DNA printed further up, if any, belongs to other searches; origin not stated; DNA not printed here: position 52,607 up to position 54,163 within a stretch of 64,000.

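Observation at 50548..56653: Self-contained TonB uptake operon with an Asp-box propeller and a thioredoxin-fold protein wedged between receptor and TonB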

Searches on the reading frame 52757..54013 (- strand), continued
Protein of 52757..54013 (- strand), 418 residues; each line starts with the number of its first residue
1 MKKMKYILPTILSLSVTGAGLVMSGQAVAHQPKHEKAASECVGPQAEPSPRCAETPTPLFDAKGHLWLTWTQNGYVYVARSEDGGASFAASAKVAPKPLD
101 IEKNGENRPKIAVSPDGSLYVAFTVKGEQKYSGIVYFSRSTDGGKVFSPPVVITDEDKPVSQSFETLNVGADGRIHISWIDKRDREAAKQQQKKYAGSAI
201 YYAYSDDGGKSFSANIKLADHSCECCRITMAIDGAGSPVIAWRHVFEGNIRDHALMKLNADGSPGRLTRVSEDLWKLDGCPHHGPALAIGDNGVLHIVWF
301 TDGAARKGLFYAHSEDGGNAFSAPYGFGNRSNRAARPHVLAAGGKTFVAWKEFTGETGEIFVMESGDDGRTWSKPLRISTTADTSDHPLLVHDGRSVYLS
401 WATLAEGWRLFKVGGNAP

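Call 86: search_protein_representatives(alignment_id=A1)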
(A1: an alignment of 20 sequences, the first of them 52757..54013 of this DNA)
Query: 20 sequences, 417 profile positions. Proteins with E-value up to 0.001 (for the whole library): 31627; up to 1e-10: 12802; up to 1e-30: 1655. The best 150 are listed.
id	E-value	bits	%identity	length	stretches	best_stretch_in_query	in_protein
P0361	1.2e-169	581.0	-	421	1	10-412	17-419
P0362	1.6e-167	574.0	-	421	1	10-412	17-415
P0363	3.9e-165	566.1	-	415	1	12-414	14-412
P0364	2.3e-160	550.4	-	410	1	17-413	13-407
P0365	4.0e-160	549.6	-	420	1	9-413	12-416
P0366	1.7e-150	517.8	-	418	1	6-413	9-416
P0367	5.8e-150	516.1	-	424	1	9-409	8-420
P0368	6.0e-147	506.2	-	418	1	17-413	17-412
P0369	4.4e-144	496.8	-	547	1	49-413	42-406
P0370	6.6e-143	492.9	-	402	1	30-412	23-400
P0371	1.3e-141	488.6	-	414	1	29-412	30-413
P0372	1.5e-141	488.4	-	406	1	8-413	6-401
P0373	2.2e-140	484.6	-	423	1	10-414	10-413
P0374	3.3e-136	470.8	-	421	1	24-413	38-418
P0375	2.0e-134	464.9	-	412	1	19-414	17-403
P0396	4.0e-123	427.7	-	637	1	14-415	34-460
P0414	1.7e-114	399.3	-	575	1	13-413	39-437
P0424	1.4e-111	389.7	-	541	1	41-414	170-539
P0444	6.1e-104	364.5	-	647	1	20-413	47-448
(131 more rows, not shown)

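Call 88: search_protein_families(library=pfam, proteins=[P0369, P0424, P0396, P0444, P0414], max_evalue=0.01)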
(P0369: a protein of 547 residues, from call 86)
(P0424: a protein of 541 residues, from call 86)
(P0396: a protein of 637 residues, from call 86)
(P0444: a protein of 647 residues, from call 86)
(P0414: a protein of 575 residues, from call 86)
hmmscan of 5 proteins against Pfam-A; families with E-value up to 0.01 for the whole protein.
P0369 (547 aa): 8 families
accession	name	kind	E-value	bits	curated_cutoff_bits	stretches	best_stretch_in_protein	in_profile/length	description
PF13088.12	BNR_2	-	1.1e-10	41.8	31.4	1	248-388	140-274/277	BNR repeat-like domain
PF02012.26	BNR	-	7.1e-09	34.8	27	0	305-315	2-12/12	BNR/Asp-box repeat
PF15892.11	BNR_4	-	1.2e-06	28.5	27.3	0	279-315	155-195/272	BNR repeat-containing family member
PF24316.1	Tli3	-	5.1e-06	27.3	27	0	68-112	84-127/129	T6SS Tli3 immunity protein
PF08534.16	Redoxin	-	0.00049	20.3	26.6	1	427-485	27-86/148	Redoxin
PF00578.27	AhpC-TSA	-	0.00059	20.2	26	1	427-471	24-71/124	AhpC/TSA family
PF11666.13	DUF2933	-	0.0039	17.7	21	1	4-35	18-49/52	Protein of unknown function (DUF2933)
PF15902.12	Sortilin-Vps10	-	0.0068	15.7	33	0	305-366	5-111/446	Sortilin, neurotensin receptor 3,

P0424 (541 aa): 1 family
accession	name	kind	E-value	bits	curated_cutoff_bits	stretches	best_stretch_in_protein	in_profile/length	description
PF13088.12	BNR_2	-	3.6e-06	27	31.4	0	184-288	114-211/277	BNR repeat-like domain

P0396 (637 aa): 2 families
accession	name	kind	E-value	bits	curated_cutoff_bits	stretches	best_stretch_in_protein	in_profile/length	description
PF13088.12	BNR_2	-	0.00089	19.1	31.4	0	48-124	126-205/277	BNR repeat-like domain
PF02012.26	BNR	-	0.0092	16.3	27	0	408-418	2-12/12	BNR/Asp-box repeat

P0444 (647 aa): 2 families
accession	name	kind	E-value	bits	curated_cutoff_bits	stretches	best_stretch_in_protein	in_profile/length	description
PF13088.12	BNR_2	-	1.8e-07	31.3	31.4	0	336-422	179-268/277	BNR repeat-like domain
PF02012.26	BNR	-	0.0011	19.1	27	0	236-245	2-11/12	BNR/Asp-box repeat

P0414 (575 aa): 3 families
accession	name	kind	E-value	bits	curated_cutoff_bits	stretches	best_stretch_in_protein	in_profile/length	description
PF13088.12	BNR_2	-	3.8e-06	26.9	31.4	0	81-180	114-206/277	BNR repeat-like domain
PF02012.26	BNR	-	3.7e-05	23.5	27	0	386-396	1-11/12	BNR/Asp-box repeat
PF00578.27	AhpC-TSA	-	0.0027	18.1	26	0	459-564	24-102/124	AhpC/TSA family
